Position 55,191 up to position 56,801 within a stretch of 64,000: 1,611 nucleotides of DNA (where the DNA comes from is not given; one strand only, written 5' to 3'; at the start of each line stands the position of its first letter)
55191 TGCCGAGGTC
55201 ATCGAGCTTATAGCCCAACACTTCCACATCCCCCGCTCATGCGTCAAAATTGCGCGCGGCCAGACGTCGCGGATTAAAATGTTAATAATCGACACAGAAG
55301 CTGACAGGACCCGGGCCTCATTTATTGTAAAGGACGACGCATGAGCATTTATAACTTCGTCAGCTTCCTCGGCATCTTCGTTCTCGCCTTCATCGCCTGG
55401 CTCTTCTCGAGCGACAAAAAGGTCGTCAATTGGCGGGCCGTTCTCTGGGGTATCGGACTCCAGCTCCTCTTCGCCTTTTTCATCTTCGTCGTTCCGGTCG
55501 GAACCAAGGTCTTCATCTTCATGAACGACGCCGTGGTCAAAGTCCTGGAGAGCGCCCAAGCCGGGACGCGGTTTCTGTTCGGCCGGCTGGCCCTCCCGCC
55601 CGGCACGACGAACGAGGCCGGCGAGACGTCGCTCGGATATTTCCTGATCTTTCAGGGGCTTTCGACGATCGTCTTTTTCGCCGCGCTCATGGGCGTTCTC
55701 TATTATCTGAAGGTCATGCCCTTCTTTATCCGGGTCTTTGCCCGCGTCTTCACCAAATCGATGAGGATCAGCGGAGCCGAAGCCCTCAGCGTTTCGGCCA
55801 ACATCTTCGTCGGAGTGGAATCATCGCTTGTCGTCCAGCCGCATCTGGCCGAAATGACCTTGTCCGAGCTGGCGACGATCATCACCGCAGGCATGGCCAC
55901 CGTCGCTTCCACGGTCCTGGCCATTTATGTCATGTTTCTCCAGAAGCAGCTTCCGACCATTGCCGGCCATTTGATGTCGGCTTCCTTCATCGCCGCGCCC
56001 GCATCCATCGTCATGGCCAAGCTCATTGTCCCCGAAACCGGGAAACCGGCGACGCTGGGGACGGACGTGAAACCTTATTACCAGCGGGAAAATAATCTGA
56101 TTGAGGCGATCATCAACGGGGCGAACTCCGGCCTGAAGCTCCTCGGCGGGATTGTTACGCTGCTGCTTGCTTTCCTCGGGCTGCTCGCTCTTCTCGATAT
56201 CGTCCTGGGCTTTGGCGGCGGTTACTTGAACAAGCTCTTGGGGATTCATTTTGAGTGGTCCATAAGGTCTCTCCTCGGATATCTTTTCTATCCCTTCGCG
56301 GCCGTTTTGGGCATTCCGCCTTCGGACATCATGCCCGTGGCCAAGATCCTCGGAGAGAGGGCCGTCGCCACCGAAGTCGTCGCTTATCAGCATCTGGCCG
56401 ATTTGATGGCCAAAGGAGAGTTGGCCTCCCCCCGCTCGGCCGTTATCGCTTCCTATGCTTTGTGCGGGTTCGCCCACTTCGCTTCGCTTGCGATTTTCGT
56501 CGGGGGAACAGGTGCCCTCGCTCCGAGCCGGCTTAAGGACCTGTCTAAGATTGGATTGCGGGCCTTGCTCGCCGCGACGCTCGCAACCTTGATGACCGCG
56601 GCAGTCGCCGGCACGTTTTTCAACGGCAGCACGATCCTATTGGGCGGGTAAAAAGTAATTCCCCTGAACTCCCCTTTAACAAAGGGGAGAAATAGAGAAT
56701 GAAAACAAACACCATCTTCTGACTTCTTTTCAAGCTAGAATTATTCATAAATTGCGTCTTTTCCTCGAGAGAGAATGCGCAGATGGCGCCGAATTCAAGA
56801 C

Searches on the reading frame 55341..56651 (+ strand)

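Call 59: search_protein_families(library=pfam, proteins=[window:55341-56651:+], max_evalue=0.00001)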
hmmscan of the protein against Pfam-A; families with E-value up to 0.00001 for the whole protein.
window:55341-56651:+ (436 aa): 3 families
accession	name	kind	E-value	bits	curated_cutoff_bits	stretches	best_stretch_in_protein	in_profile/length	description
PF07662.18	Nucleos_tra2_C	-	2.8e-63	213.9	32.3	1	210-424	1-213/213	Na+ dependent nucleoside transporter C-terminus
PF01773.25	Nucleos_tra2_N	-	1e-23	84.1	27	1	10-83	1-74/74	Na+ dependent nucleoside transporter N-terminus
PF07670.19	Gate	-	3.6e-11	43.9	29.6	1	107-200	5-101/104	Nucleoside recognition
